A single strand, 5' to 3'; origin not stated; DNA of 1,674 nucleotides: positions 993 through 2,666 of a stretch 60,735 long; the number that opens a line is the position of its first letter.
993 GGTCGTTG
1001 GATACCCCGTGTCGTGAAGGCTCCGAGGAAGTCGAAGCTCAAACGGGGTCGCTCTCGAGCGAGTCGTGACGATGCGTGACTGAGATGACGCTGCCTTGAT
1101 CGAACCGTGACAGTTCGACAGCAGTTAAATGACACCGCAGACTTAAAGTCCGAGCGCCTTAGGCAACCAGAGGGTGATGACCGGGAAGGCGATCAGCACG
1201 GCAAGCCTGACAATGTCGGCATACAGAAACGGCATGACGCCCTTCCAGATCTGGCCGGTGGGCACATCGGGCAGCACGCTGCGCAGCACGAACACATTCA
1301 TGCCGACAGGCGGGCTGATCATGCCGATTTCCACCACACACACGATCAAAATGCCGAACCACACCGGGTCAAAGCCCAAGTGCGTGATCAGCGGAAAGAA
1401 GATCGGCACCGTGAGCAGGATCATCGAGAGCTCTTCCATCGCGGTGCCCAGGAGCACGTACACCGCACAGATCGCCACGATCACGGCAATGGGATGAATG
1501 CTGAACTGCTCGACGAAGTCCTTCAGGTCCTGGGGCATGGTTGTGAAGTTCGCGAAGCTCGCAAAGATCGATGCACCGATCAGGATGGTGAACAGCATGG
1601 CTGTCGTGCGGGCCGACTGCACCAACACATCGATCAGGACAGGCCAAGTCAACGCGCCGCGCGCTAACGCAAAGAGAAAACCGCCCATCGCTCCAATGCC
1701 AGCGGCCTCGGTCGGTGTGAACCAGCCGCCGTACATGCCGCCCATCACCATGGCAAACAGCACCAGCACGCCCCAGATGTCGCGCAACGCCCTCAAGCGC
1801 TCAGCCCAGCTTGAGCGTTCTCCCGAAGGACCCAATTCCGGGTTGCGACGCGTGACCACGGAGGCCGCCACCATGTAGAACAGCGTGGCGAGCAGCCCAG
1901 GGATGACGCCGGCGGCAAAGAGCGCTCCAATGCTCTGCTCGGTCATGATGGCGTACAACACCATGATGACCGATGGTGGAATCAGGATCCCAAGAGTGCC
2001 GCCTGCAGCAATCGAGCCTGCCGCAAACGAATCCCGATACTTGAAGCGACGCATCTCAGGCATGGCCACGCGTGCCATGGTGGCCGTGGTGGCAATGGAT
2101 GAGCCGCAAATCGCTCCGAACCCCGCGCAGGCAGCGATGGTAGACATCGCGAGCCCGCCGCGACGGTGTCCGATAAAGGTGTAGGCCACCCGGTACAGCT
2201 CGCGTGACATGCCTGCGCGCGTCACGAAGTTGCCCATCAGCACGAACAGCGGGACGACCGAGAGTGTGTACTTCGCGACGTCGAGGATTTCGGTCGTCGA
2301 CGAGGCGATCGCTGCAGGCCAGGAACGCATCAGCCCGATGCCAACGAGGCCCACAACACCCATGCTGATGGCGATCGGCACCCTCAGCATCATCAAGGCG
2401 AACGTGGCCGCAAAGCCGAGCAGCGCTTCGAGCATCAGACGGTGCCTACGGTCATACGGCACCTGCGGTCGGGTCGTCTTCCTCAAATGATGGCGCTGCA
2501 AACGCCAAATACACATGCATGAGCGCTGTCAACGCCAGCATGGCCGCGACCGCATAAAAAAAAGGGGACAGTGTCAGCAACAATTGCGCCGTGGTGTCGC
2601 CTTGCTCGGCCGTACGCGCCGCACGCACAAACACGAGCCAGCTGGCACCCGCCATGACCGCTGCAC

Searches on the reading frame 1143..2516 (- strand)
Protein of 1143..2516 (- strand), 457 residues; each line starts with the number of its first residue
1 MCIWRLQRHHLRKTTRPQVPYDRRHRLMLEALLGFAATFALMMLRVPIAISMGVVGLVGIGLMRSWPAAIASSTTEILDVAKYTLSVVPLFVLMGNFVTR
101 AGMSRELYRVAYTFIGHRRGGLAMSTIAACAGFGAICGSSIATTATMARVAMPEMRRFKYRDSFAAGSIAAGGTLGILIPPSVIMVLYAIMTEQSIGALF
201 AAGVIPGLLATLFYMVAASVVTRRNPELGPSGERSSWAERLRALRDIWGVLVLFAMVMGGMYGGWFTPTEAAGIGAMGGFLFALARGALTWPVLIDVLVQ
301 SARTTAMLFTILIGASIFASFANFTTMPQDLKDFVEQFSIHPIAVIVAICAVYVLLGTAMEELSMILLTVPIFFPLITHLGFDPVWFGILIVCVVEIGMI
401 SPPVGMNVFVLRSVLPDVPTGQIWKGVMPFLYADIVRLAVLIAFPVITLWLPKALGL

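Call 31: search_protein_families(library=ncbifam, proteins=[window:1143-2516:-], max_evalue=1e-20)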
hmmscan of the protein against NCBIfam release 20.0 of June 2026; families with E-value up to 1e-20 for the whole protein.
window:1143-2516:- (457 aa): 2 families
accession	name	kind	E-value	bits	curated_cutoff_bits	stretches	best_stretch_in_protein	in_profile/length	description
TIGR00786.1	dctM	subfamily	4.7e-98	328.6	268.45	1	46-452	2-405/405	TRAP transporter large permease subunit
NF011634.1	PRK15060.1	equivalog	2.7e-43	148.6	800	1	42-446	14-415/425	2,3-diketo-L-gulonate TRAP transporter large permease YiaN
